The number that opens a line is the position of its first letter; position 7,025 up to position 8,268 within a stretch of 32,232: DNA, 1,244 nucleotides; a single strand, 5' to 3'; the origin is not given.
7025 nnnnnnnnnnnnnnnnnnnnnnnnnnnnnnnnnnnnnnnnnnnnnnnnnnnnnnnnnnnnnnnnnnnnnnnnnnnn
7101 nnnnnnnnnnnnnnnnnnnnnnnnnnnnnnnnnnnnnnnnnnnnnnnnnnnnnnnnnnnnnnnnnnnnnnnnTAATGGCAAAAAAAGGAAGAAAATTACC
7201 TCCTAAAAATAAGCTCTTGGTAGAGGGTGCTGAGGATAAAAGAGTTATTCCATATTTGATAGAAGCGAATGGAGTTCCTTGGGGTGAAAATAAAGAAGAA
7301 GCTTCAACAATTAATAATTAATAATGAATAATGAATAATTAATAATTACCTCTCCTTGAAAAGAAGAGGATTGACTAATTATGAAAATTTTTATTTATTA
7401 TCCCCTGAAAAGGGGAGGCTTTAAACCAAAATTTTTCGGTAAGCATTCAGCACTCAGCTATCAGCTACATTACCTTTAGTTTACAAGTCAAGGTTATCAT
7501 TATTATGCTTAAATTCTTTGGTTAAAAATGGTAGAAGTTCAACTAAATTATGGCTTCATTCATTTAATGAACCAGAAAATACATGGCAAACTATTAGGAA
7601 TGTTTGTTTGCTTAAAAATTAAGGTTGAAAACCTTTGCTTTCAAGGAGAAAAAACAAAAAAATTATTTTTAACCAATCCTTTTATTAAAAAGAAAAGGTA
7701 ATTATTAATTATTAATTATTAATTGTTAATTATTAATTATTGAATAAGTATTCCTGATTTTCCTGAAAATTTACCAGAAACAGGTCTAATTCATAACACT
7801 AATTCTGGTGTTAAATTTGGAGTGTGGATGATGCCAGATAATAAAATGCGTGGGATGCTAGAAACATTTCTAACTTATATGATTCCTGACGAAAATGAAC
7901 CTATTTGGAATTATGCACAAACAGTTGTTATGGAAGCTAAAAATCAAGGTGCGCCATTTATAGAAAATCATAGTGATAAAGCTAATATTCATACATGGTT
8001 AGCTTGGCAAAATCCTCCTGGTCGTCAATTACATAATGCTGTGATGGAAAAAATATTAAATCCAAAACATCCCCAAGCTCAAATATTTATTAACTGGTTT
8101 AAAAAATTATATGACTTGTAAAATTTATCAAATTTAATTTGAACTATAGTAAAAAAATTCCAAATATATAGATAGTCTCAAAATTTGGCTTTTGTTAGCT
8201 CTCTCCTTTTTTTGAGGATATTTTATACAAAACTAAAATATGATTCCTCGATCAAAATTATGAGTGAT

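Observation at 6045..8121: AAA_21 ABC ATPase translationally coupled to a small TOPRIM-like partner that is split by a MITE cluster: an AbiL/PARIS/OLD-type defence module, probably inactivated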

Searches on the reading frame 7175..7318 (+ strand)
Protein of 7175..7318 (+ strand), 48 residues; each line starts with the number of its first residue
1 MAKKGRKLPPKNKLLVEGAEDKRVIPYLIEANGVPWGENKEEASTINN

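Call 3: search_protein_families(library=pfam, proteins=[window:7175-7318:+], max_evalue=1)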
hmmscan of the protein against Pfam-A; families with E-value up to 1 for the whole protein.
window:7175-7318:+ (48 aa): 3 families
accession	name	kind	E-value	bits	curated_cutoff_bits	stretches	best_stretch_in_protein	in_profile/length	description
PF11536.14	DUF3226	-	3.6e-06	27.4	27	1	11-41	1-28/208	Protein of unknown function (DUF3226)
PF20469.4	OLD-like_TOPRIM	-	0.048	14.7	23.2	1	14-33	7-26/67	Overcoming lysogenization defect protein-like, TOPRIM domain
PF04034.18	Ribo_biogen_C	-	0.13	12.5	29.9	1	19-39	44-64/127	Ribosome biogenesis protein, C-terminal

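Call 49: search_protein_families(library=padloc, proteins=[P0123], max_evalue=10)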
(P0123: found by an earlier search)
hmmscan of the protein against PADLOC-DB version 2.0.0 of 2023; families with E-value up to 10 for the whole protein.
P0123 (221 aa): 4 families
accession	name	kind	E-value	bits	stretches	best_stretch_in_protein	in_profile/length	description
PDLC04624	PDC-M38B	-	9.6e-77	255.6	1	4-220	4-219/220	-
PDLC04623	PDC-M38B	-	3.1e-36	123.2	1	11-219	3-218/219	-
PDLC04615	PDC-M38B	-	3.6e-05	21.3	1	61-163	111-215/293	-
PDLC04614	PDC-M38B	-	0.0095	13.6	1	67-160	118-215/281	-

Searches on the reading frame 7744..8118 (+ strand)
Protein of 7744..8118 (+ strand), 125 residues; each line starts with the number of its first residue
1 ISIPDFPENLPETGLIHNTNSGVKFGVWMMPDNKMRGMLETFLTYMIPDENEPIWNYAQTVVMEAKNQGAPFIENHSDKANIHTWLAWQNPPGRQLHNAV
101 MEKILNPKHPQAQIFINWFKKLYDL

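Call 3: search_protein_families(library=pfam, proteins=[window:7744-8118:+], max_evalue=1)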
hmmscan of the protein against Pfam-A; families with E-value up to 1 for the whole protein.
window:7744-8118:+ (125 aa): 2 families
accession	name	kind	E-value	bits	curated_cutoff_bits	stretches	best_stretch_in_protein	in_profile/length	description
PF11536.14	DUF3226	-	4.3e-46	157.8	27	1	3-124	86-208/208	Protein of unknown function (DUF3226)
PF20883.3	Kbp-5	-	0.044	14.3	31.1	1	46-79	1-35/124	KNL (Kinetochore null) Binding Protein 5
